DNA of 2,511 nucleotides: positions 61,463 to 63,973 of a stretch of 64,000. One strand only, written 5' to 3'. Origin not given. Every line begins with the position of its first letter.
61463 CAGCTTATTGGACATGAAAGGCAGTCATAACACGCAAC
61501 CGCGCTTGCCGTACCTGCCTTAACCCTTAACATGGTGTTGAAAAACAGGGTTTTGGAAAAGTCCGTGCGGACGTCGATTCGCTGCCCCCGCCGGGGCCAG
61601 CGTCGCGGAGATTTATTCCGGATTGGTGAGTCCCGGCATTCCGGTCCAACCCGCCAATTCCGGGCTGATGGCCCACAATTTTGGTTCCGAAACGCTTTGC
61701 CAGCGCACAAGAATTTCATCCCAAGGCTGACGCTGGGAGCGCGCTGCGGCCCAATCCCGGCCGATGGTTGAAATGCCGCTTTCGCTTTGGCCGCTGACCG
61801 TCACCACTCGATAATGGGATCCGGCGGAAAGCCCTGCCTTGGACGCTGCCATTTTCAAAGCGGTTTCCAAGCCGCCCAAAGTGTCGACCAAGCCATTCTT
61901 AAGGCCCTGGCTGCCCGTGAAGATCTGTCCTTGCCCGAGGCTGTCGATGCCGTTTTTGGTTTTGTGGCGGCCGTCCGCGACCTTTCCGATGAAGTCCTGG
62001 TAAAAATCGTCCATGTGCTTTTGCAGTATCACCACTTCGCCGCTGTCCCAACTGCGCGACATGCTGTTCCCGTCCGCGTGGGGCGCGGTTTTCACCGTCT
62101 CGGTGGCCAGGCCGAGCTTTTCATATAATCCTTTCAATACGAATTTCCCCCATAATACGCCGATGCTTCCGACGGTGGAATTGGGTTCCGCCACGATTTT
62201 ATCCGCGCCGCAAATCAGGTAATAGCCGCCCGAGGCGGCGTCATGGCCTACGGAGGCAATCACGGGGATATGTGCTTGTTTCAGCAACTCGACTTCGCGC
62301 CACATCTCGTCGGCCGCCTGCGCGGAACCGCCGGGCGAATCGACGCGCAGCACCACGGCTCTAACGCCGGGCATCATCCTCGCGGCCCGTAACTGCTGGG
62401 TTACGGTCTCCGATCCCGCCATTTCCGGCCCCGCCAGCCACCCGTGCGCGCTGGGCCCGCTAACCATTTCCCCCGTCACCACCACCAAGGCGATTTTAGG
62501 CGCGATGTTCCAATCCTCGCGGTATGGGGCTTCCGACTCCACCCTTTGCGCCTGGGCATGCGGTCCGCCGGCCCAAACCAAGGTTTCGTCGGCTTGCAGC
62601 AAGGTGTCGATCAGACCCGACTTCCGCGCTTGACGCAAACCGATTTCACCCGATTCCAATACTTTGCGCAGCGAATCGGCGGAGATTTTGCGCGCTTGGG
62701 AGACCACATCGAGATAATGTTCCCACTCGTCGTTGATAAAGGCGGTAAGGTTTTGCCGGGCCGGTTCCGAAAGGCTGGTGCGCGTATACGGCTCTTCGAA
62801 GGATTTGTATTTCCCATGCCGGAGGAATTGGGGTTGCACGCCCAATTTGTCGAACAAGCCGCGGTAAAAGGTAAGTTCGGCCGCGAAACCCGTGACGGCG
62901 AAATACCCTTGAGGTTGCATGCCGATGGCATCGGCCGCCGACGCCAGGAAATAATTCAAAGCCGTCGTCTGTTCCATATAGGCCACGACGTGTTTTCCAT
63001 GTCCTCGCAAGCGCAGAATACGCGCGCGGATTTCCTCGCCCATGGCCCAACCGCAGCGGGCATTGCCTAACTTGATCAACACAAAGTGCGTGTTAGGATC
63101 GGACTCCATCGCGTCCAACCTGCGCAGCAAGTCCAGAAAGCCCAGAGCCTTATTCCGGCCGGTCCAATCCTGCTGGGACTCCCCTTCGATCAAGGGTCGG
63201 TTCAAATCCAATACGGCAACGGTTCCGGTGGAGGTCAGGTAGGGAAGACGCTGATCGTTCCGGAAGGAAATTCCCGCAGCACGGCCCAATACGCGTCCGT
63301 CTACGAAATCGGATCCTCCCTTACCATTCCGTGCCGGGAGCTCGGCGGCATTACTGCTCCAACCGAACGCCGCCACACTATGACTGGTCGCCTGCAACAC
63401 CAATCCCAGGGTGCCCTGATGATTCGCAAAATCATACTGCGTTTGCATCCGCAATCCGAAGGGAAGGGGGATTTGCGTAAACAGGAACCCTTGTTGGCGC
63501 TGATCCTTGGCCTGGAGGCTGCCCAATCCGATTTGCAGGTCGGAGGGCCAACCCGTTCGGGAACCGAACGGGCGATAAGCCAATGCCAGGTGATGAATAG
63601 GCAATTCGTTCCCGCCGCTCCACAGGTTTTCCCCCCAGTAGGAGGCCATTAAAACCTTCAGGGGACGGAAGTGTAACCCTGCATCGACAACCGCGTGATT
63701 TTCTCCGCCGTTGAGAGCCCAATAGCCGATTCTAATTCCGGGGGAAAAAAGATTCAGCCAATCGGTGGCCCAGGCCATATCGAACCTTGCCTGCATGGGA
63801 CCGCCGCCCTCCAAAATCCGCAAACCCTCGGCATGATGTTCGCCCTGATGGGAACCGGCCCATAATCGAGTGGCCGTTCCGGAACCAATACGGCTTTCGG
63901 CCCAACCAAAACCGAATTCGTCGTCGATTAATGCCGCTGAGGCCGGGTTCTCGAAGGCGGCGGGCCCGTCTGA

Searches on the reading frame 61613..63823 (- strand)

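Call 44: search_protein_families(library=pfam, proteins=[window:61613-63823:-], max_evalue=0.0001)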
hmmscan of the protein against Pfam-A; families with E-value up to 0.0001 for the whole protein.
window:61613-63823:- (736 aa): 3 families
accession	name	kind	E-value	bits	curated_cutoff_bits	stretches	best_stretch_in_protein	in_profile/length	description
PF01343.23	Peptidase_S49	-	2.8e-69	232.4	24.9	2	515-665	3-153/154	Peptidase family S49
PF25145.1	NfeD1b_N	-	8.2e-10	39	40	1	486-556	30-97/189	NfeD1b, N-terminal domain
PF01972.22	SDH_protease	-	1.8e-05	24.4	31.3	1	476-554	80-155/286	ClpP-like SDH-type serine proteinase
